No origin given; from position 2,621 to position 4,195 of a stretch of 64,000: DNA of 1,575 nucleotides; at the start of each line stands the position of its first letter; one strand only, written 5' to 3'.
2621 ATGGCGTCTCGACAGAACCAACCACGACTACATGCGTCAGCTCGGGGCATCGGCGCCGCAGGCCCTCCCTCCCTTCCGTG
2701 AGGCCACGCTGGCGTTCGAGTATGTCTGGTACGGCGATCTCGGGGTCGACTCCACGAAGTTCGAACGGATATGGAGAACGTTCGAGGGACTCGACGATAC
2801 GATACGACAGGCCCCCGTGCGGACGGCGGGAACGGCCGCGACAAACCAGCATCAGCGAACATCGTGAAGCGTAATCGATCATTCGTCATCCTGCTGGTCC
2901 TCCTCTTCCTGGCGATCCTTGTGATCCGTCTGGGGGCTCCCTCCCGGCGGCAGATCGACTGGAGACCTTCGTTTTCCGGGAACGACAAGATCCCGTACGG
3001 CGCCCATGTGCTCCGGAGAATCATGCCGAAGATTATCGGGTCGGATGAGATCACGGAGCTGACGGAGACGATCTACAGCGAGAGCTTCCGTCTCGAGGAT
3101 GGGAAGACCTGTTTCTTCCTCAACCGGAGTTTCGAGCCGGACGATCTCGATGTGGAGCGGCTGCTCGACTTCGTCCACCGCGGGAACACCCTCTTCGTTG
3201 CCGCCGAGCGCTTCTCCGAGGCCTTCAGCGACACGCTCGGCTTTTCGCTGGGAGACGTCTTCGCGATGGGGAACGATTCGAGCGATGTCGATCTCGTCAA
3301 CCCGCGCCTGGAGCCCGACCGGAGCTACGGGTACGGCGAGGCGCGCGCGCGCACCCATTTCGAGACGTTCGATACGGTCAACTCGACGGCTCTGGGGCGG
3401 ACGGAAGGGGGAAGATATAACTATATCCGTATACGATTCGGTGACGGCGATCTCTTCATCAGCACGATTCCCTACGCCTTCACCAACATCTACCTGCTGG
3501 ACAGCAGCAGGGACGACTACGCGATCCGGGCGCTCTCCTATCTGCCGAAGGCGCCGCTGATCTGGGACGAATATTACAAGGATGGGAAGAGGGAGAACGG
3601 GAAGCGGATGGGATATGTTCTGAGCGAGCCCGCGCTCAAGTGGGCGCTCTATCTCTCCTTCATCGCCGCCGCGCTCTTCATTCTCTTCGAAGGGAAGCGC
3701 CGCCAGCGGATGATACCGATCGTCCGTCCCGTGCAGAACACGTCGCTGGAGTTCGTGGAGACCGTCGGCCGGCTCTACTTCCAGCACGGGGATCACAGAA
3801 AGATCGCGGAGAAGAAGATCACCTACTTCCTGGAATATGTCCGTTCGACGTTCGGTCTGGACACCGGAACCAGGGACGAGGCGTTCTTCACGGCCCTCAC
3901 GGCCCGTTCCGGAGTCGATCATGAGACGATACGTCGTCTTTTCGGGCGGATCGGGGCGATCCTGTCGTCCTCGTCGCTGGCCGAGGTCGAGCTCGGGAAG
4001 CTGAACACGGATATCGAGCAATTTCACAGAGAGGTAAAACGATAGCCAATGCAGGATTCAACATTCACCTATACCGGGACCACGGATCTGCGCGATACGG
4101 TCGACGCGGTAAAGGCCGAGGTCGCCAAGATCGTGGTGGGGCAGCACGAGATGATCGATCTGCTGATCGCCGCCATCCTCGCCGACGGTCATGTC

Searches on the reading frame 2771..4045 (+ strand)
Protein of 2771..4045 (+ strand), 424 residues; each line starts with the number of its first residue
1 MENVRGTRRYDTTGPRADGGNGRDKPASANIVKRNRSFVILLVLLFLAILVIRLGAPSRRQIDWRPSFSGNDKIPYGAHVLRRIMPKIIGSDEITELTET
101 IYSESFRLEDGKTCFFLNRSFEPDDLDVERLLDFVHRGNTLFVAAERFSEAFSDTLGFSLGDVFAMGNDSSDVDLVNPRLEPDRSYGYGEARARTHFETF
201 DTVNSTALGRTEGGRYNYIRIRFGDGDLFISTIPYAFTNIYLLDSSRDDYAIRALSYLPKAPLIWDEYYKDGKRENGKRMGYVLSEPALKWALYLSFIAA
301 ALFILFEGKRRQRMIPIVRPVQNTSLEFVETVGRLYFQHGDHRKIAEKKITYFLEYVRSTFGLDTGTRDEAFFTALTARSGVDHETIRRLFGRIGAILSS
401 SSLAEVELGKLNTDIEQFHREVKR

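Call 54: find_encoding_contigs(protein=window:2771-4045:+, flank=10000, max_places=1)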
Protein window:2771-4045:+ (424 aa): no gene with exactly this product is on record in the collection.
